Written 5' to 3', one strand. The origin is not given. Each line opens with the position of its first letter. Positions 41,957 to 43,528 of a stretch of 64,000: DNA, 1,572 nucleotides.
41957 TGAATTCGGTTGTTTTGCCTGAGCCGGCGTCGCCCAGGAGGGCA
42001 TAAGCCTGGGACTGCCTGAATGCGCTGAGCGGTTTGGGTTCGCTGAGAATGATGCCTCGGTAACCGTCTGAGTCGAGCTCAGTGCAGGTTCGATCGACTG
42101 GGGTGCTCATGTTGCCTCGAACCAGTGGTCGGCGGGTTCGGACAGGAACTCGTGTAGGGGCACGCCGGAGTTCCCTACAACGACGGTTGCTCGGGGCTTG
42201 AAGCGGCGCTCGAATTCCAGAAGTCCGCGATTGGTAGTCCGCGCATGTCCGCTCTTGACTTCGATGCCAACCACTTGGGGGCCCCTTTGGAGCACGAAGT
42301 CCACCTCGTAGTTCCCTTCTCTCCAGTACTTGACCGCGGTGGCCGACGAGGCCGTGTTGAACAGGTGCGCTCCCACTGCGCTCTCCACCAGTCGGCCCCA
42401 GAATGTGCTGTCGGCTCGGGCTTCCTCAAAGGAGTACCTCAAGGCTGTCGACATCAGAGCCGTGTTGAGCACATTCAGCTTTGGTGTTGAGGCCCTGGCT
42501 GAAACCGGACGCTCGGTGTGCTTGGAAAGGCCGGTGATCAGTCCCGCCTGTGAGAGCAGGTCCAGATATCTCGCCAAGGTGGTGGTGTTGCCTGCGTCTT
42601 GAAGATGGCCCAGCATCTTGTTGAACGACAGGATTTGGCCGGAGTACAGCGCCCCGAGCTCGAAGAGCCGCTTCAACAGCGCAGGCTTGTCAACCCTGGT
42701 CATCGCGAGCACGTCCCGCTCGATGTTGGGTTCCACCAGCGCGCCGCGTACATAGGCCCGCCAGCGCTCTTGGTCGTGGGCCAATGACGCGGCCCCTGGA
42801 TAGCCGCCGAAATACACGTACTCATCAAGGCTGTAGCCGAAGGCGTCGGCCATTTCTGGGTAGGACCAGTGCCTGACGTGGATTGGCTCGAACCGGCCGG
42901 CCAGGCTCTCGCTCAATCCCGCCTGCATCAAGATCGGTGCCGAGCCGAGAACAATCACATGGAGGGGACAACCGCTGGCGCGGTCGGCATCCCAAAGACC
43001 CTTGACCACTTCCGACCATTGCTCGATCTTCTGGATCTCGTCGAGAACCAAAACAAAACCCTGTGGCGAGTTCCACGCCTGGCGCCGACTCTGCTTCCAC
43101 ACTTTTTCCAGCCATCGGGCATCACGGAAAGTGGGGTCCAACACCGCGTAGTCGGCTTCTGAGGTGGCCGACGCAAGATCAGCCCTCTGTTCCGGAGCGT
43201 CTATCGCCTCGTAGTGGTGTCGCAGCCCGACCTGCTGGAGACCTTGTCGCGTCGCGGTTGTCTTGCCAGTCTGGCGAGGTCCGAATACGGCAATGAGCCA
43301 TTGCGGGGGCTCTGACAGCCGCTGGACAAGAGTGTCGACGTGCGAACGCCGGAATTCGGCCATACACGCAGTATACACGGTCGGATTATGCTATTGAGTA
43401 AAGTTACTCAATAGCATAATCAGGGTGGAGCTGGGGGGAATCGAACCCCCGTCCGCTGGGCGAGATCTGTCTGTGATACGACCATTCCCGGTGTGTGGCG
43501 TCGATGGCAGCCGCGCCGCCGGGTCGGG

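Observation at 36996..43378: Candidate undescribed three-gene defence operon: DUF4143-type AAA ATPase, giant STAND NTPase-nuclease, membrane protein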

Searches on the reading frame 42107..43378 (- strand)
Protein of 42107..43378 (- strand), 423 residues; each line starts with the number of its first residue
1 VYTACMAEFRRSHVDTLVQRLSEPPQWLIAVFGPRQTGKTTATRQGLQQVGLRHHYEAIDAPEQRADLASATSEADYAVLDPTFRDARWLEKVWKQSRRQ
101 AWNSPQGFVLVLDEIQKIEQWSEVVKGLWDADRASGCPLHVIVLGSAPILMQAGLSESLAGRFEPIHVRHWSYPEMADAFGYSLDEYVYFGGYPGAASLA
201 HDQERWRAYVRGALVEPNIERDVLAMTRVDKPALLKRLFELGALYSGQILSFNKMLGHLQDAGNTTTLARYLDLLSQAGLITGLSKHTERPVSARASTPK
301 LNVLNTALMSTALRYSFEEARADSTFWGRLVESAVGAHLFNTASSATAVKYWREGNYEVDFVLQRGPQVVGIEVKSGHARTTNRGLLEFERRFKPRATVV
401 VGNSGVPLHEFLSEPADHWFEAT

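Call 7: search_protein_families(library=pfam, proteins=[window:42107-43378:-], max_evalue=0.1)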
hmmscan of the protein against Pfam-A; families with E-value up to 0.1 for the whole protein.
window:42107-43378:- (423 aa): 8 families
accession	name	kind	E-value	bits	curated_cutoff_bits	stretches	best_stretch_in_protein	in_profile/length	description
PF13635.12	DUF4143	-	2.3e-26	92.9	28.1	1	220-377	1-160/160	Domain of unknown function (DUF4143)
PF13173.12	AAA_14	-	2e-18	67.1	27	1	29-176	5-128/129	AAA domain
PF13401.12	AAA_22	-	1.1e-05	26.2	27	1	28-146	7-123/130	AAA domain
PF01637.24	ATPase_2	-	0.0016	18.7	33.2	1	13-147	7-157/225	ATPase domain predominantly from Archaea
PF13191.12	AAA_16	-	0.03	15.3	32.6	0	14-118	12-144/167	AAA ATPase domain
PF00004.35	AAA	-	0.049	14.5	21.2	0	31-119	3-70/131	ATPase family associated with various cellular activities (AAA)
PF24201.1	DUF7426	-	0.058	14.1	27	0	76-162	19-105/137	Domain of unknown function (DUF7426)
PF03602.21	Cons_hypoth95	-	0.063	13.4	24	0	45-116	82-155/182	Conserved hypothetical protein 95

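Call 8: search_protein_families(library=padloc, proteins=[window:42107-43378:-], max_evalue=0.1)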
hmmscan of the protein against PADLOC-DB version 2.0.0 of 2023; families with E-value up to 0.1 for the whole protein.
window:42107-43378:- (423 aa): 10 families
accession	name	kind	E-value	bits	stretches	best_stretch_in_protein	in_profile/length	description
PDLC04791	PDC-S01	-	6.9e-163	539.9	1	9-420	2-394/395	-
PDLC04790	PDC-S01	-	3.4e-43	145.9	2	104-396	70-389/422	-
PDLC04787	PDC-S01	-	1e-30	105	1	27-378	28-359/412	-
PDLC04789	PDC-S01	-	9.9e-29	98.5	1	10-401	3-364/375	-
PDLC04788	PDC-S01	-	5.5e-18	63.1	1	183-397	179-402/448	-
PDLC04786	PDC-S01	-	1e-16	58.8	2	255-399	258-408/439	-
PDLC04792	PDC-S01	-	1.2e-08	32.1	1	323-388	332-396/452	-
PDLC04985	PDC-S27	-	0.011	12.7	1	10-157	9-157/484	-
PDLC01887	CARF4--CARF_PDDEXK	-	0.057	10.9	1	297-383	136-215/285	-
PDLC04984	PDC-S27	-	0.07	10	0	10-158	7-159/474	-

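Call 9: search_protein_families(library=ncbifam, proteins=[window:42107-43378:-], max_evalue=0.1)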
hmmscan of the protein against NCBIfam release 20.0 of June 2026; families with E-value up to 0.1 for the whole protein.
window:42107-43378:- (423 aa): 3 families
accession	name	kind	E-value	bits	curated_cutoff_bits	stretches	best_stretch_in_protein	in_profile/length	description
NF011273.0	PRK14680.1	equivalog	0.0084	16.1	199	1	332-381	13-61/134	hypothetical protein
NF011269.0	PRK14676.1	equivalog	0.035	14.3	190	1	328-380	10-63/117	hypothetical protein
NF009154.0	PRK12497.3-3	equivalog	0.038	14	109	1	323-380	8-64/123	YraN family protein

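Call 45: search_dna_similar(query=window:42107-43363:-, collection=plasmids, mode=protein, max_rows=30)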
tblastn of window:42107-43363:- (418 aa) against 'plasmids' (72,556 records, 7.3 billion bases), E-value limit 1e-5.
Records with a match: 249; places in all: 263; records where one place covers at least 80% of the query: 213.
Best place of each record, by identity: <60% 249.
By first word of the organism name: Rhizobium 59; Agrobacterium 43; Moraxella 29; Thermus 12; Sinorhizobium 8; Ensifer 8; Runella 6; Enterococcus 6; Novosphingobium 4; Sphingobium 4; and 51 more.
By predicted mobility (MOB-suite, as given by PLSDB): non-mobilizable 104; conjugative 97; mobilizable 48.
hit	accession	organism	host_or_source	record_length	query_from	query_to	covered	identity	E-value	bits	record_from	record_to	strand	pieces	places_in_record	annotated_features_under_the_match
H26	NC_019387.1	Thermus oshimai JL-2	-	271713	1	412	99%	47.7%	5e-110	362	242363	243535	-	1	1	ATP-binding protein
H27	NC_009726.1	Coxiella burnetii Dugway 5J108-111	-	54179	4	415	99%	47.0%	2e-123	401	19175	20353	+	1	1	ATP-binding protein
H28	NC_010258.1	Coxiella burnetii 'MSU Goat Q177'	-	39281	4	415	99%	46.8%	4e-123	400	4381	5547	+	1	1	ATP-binding protein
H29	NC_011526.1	Coxiella burnetii CbuK_Q154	-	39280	4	415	99%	46.8%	4e-123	400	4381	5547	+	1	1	ATP-binding protein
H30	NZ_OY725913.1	Bacteroides finegoldii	-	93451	4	416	99%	43.6%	3e-104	346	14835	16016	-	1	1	ATP-binding protein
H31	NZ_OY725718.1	Collinsella aerofaciens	-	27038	4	399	95%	44.2%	6e-92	310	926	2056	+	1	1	ATP-binding protein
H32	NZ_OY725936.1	Bacteroides finegoldii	-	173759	25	408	92%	43.5%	2e-90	306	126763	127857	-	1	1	none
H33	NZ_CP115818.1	Pseudomonas mendocina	environment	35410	11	407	95%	27.3%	9e-11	72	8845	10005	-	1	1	ATP-binding protein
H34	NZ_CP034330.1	Tabrizicola piscis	Tanakia koreensis,mono bacterial isolate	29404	4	405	96%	26.9%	3e-6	57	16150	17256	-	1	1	ATP-binding protein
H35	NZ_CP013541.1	Rhizobium phaseoli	Phaseolus vulgaris,Whole ...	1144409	6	397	94%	26.4%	2e-11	74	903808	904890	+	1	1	record has no annotation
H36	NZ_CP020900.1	Rhizobium phaseoli Brasil 5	Phaseolus vulgaris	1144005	6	397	94%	26.4%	3e-11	73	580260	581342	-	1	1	record has no annotation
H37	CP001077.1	Rhizobium etli CIAT 652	-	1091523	6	397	94%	26.3%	1e-11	74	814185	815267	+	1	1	hypothetical conserved protein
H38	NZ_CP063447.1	Novosphingobium sp. ES2-1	mixed culture,activated sludge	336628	23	380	86%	28.8%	7e-20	100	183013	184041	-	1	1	ATP-binding protein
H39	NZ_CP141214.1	Sinorhizobium meliloti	alfalfa,Isolate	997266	23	385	87%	28.3%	7e-14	81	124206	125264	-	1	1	ATP-binding protein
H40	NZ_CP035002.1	Rhizobium acidisoli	Phaseolus vulgaris,root nodule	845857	2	371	89%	27.6%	3e-17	92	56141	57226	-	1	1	ATP-binding protein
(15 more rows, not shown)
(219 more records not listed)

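Call 46: search_solved_structures(query=window:42107-43363:-, max_evalue=0.01)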
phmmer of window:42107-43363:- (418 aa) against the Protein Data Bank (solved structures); distinct sequences matched with E-value up to 0.01: 0.

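Call 48: get_annotated_region(hit=H27, flank=5000)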
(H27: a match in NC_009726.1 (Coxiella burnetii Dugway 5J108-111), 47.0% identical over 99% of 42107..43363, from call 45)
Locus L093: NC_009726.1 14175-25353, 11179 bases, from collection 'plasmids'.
description: Coxiella burnetii Dugway 5J108-111 plasmid pQpDG, complete sequence
organism: Coxiella burnetii Dugway 5J108-111 (NCBI taxid 434922)
taxonomy: Bacteria; Pseudomonadota; Gammaproteobacteria; Legionellales; Coxiellaceae; Coxiella; Coxiella burnetii; Coxiella burnetii Dugway 5J108-111
host: -; source: -; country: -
typing (MOB-suite, as given by PLSDB): mobilizable; replicon rep_cluster_478; relaxase MOBF
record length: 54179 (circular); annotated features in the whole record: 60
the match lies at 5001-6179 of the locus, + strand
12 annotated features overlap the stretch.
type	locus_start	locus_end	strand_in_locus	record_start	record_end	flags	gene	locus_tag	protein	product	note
CDS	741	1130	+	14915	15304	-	cpeK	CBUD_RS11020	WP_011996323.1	Dot/Icm T4SS effector CpeK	-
CDS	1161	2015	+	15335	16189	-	cpeL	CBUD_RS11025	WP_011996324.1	Dot/Icm T4SS effector CpeL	-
CDS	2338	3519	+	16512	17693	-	-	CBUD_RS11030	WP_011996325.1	hypothetical protein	-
CDS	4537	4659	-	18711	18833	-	-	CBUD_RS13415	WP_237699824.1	helix-turn-helix domain-containing protein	GO:0006310 - DNA recombination [Evidence IEA]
CDS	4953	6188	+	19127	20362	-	-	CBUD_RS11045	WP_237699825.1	ATP-binding protein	-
CDS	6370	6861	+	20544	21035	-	-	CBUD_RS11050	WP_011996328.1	site-specific integrase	-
CDS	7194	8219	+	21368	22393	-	cpeA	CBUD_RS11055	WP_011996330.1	Dot/Icm T4SS effector CpeA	-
CDS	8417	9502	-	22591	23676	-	-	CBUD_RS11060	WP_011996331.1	hypothetical protein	-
CDS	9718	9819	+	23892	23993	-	-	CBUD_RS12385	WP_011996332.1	hypothetical protein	-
CDS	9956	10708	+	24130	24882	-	-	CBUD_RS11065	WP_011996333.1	C40 family peptidase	-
CDS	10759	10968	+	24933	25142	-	-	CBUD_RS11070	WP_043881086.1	hypothetical protein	-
CDS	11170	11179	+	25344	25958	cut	-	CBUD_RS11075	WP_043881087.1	hypothetical protein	-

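Call 49: get_annotated_region(hit=H26, flank=5000)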
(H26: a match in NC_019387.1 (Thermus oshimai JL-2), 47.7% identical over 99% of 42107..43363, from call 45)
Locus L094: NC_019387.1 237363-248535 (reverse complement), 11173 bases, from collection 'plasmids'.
description: Thermus oshimai JL-2 plasmid pTHEOS01, complete sequence
organism: Thermus oshimai JL-2 (NCBI taxid 751945)
taxonomy: Bacteria; Deinococcota; Deinococci; Thermales; Thermaceae; Thermus; Thermus oshimai; Thermus oshimai JL-2
host: -; source: -; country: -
typing (MOB-suite, as given by PLSDB): non-mobilizable; replicon rep_cluster_1062
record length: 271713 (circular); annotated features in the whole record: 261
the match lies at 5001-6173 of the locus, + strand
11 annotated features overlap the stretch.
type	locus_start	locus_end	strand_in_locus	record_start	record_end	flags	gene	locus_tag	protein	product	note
CDS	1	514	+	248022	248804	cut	-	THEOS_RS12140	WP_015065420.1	SDR family oxidoreductase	-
CDS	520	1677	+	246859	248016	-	-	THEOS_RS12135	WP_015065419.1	M20 family metallopeptidase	-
CDS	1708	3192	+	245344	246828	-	-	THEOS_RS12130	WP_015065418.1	ABC transporter substrate-binding protein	-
CDS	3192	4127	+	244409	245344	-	-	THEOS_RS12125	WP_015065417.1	ABC transporter permease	GO:0055085 - transmembrane transport [Evidence IEA]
CDS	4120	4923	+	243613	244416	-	-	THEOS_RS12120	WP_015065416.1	ABC transporter permease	-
CDS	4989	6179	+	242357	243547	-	-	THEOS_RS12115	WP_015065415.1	ATP-binding protein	-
CDS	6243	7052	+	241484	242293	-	-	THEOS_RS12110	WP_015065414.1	cyclase family protein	-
CDS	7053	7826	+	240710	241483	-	-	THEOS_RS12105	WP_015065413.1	ABC transporter ATP-binding protein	-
CDS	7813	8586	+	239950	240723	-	-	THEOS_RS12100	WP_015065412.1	ABC transporter permease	-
CDS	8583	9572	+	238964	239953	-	-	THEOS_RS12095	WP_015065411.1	ABC transporter substrate-binding protein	-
CDS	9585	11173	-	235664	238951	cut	-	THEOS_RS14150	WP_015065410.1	efflux RND transporter permease subunit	-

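Call 50: get_annotated_region(hit=H30, flank=5000)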
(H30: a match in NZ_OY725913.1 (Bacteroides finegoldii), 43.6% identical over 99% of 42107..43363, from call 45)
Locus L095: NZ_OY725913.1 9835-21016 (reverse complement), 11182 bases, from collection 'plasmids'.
description: Bacteroides finegoldii strain Bacteroides finegoldii TSDC17.2-1.1 plasmid 11, complete sequence
organism: Bacteroides finegoldii (NCBI taxid 338188)
taxonomy: Bacteria; Bacteroidota; Bacteroidia; Bacteroidales; Bacteroidaceae; Bacteroides; Bacteroides finegoldii
host: -; source: -; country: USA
typing (MOB-suite, as given by PLSDB): non-mobilizable
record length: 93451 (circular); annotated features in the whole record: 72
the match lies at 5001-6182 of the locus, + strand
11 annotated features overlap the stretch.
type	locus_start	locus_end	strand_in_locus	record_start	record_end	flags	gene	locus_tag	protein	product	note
CDS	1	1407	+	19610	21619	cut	-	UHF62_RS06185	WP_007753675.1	transketolase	-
CDS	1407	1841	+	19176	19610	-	rpiB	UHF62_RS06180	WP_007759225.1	ribose 5-phosphate isomerase B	GO:0009052 - pentose-phosphate shunt, non-oxidative branch [Evidence IEA]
CDS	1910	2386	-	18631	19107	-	-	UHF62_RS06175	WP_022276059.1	DUF456 domain-containing protein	-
CDS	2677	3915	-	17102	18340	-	-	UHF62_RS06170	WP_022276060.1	DUF3874 domain-containing protein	-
CDS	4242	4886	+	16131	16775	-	-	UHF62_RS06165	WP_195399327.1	HU family DNA-binding protein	-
CDS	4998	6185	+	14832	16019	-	-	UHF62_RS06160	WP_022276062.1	ATP-binding protein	-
CDS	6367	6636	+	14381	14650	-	-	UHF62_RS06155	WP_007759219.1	hypothetical protein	-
CDS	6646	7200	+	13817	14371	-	-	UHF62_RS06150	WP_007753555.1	1-acyl-sn-glycerol-3-phosphate acyltransferase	-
CDS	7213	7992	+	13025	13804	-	-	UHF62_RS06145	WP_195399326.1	amidohydrolase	GO:0006807 - nitrogen compound metabolic process [Evidence IEA]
CDS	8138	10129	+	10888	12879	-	-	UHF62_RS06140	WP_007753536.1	glucosamine-6-phosphate deaminase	-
CDS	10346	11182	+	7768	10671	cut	-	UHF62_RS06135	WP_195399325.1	xanthan lyase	-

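Call 59: find_homologous_proteins(query=window:42107-43363:-, max_evalue=1e-10)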
Query window:42107-43363:- (418 aa): 8000 proteins with E <= 1e-10 among 8000 candidates; the best 120 are listed.
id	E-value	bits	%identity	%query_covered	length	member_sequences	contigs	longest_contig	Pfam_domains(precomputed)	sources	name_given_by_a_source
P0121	1.3e-249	846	89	100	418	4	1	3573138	PF13173.13,PF13635.13,PF13401.13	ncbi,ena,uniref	ncbi:ATP-binding protein [Candidatus Poriferisocius sp.]|uniref:ATP-binding protein n=1 Tax=Candidat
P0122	2.6e-248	842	89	100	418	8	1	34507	PF13173.13,PF13635.13,PF13401.13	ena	-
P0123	3.1e-247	838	88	100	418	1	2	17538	PF13173.13,PF13635.13,PF13401.13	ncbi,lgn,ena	-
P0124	6.9e-231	784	100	83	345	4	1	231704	PF13173.13,PF13635.13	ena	-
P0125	1.4e-227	774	81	100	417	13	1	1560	PF13173.13,PF13635.13,PF13401.13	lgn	-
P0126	5.9e-226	768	78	100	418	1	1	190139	PF13173.13,PF13635.13,PF13401.13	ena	-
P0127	1.0e-224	764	81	100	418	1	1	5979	PF13173.13,PF13635.13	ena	-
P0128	1.4e-224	764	80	100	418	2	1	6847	PF13173.13,PF13635.13,PF13401.13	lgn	-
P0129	4.3e-222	755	80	100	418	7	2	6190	PF13173.13,PF13635.13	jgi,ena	-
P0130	6.3e-222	755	78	100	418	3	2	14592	PF13173.13,PF13635.13,PF13401.13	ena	-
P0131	7.0e-222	755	80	100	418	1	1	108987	PF13173.13,PF13635.13,PF13401.13,PF13191.13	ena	-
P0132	1.0e-221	754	78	100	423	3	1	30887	PF13173.13,PF13635.13,PF13401.13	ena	-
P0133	2.3e-221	753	79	100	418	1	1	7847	PF13173.13,PF13635.13,PF13401.13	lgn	-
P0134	1.3e-219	747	79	100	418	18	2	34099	PF13173.13,PF13635.13,PF13401.13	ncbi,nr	ncbi:MAG: DUF4143 domain-containing protein [Acidimicrobiia bacterium]|nr:DUF4143 domain-containing 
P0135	4.7e-217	739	79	100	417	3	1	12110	PF13173.13,PF13635.13,PF13401.13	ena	-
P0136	2.2e-207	707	74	100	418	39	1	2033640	PF13173.13,PF13635.13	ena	-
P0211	7.6e-186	636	67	100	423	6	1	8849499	PF13173.13,PF13635.13,PF13401.13,PF13191.13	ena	-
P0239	2.3e-182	625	66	100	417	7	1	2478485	PF13173.13,PF13635.13,PF13401.13,PF13191.13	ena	-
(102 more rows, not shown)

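Call 77: predict_structure(alignment_id=A4)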
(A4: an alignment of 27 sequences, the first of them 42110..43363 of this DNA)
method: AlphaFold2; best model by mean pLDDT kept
length: 418 residues; sequences in the alignment: 27
mean_pLDDT: 65.8   pTM: 0.53
mean pLDDT of the five models: 65.8, 65.2, 63.0, 61.2, 57.9
residues with pLDDT >= 90: 76; 70-90: 135; 50-70: 68; < 50: 139
segments of 3 or more residues with pLDDT < 50: 1-4, 57-77, 190-194, 203-309
pLDDT, mean of each block of 10 residues (from residue 1): 59 90 81 75 88 61 29 40 91 91 90 88 93 92 72 88 69 70 62 50 47 40 41 43 36 38 40 33 28 38 44 69 71 67 77 83 89 67 90 86 82 78
secondary structure, 60 per line:
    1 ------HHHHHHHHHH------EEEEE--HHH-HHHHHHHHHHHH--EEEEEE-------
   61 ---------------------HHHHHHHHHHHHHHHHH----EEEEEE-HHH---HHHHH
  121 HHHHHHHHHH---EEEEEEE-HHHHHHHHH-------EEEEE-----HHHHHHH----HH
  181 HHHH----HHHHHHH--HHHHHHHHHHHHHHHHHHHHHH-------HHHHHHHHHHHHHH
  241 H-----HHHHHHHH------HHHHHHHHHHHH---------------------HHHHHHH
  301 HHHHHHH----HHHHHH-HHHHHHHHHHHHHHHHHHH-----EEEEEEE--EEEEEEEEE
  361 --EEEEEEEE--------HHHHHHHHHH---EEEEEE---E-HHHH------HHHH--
elements in order: H7-16 E23-27 H34-45 E48-53 H82-98 E103-108 H116-130 E134-140 H142-150 E158-162 H168-174 H179-184 H189-195 H198-219 H227-241 H247-254 H261-272 H294-307 H312-317 H319-337 E343-349 E352-360 E363-370 H379-388 E392-397 H403-406 H413-416

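Call 78: find_encoding_contigs(protein=P0136, flank=6000, max_places=2)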
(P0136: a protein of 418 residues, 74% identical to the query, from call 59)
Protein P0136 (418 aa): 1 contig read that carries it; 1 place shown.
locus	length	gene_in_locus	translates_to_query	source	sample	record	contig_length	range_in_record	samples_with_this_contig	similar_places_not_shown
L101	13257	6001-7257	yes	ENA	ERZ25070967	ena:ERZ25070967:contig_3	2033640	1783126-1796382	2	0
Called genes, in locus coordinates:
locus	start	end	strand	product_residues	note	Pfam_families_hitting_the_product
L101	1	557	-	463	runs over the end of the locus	PF01979:Amidohydro_1, PF07969:Amidohydro_3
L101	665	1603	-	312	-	PF02653:BPD_transp_2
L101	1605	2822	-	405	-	PF02653:BPD_transp_2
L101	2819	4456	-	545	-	PF00005:ABC_tran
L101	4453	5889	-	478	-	PF01979:Amidohydro_1, PF07969:Amidohydro_3 (weak)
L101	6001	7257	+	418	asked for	PF13173:AAA_14, PF13635:DUF4143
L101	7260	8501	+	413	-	-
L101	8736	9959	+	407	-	PF07690:MFS_1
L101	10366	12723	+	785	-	PF01315:Ald_Xan_dh_C, PF02738:MoCoBD_1, PF20256:MoCoBD_2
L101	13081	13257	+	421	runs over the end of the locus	PF01555:N6_N4_Mtase (faint)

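Call 79: find_encoding_contigs(protein=P0211, flank=6000, max_places=2)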
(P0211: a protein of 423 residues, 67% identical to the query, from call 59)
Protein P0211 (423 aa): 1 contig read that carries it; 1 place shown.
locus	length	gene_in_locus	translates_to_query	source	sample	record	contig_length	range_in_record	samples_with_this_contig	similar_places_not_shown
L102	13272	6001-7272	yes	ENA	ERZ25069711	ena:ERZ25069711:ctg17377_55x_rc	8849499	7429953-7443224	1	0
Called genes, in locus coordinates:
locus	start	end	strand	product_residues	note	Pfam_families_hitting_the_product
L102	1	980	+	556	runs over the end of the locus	PF00361:Proton_antipo_M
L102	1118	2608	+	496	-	PF00361:Proton_antipo_M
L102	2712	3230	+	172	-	PF13481:AAA_25 (faint), PF13671:AAA_33, PF06414:Zeta_toxin (weak)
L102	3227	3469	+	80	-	-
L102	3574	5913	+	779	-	PF00395:SLH (faint)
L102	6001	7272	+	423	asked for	PF13191:AAA_16 (faint), PF13173:AAA_14, PF13401:AAA_22 (faint), PF13635:DUF4143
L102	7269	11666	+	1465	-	PF28130:DUF8371 (weak)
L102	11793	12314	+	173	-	PF06414:Zeta_toxin (faint), PF13671:AAA_33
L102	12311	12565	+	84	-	-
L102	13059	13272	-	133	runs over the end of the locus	-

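Call 80: find_encoding_contigs(protein=P0239, flank=6000, max_places=2)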
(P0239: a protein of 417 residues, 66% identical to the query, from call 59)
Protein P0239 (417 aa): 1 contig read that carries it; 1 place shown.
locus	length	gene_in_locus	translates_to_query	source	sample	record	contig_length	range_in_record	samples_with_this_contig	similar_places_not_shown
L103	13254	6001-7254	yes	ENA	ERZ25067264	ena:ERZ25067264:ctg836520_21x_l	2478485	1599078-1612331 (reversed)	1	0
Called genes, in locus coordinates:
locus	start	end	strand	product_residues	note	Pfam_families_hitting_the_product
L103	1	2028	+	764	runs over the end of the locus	PF02515:CoA_transf_3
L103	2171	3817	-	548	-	PF00682:HMGL-like, PF22617:HCS_D2, PF08502:LeuA_dimer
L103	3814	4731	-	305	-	PF01063:Aminotran_4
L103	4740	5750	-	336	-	PF00180:Iso_dh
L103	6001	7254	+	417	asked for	PF13191:AAA_16 (faint), PF13173:AAA_14, PF13401:AAA_22 (faint), PF13635:DUF4143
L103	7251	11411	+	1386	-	PF28130:DUF8371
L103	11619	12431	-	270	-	PF00106:adh_short, PF01370:Epimerase (faint), PF08659:KR, PF13561:adh_short_C2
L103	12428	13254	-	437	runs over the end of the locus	PF00743:FMO-like, PF07992:Pyr_redox_2 (weak), PF13434:Lys_Orn_oxgnase (faint), PF13450:NAD_binding_8 (weak), PF13738:Pyr_redox_3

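Call 82: search_protein_families(library=pfam, proteins=[L101:7260-8501:+], max_evalue=0.1)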
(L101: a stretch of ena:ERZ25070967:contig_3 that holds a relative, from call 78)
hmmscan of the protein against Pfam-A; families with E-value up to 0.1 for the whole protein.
L101:7260-8501:+ (413 aa): 0 families

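Call 114: search_protein_families(library=phrogs, proteins=[window:42110-43363:-], max_evalue=0.01)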
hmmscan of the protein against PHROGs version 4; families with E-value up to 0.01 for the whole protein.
window:42110-43363:- (418 aa): 0 families
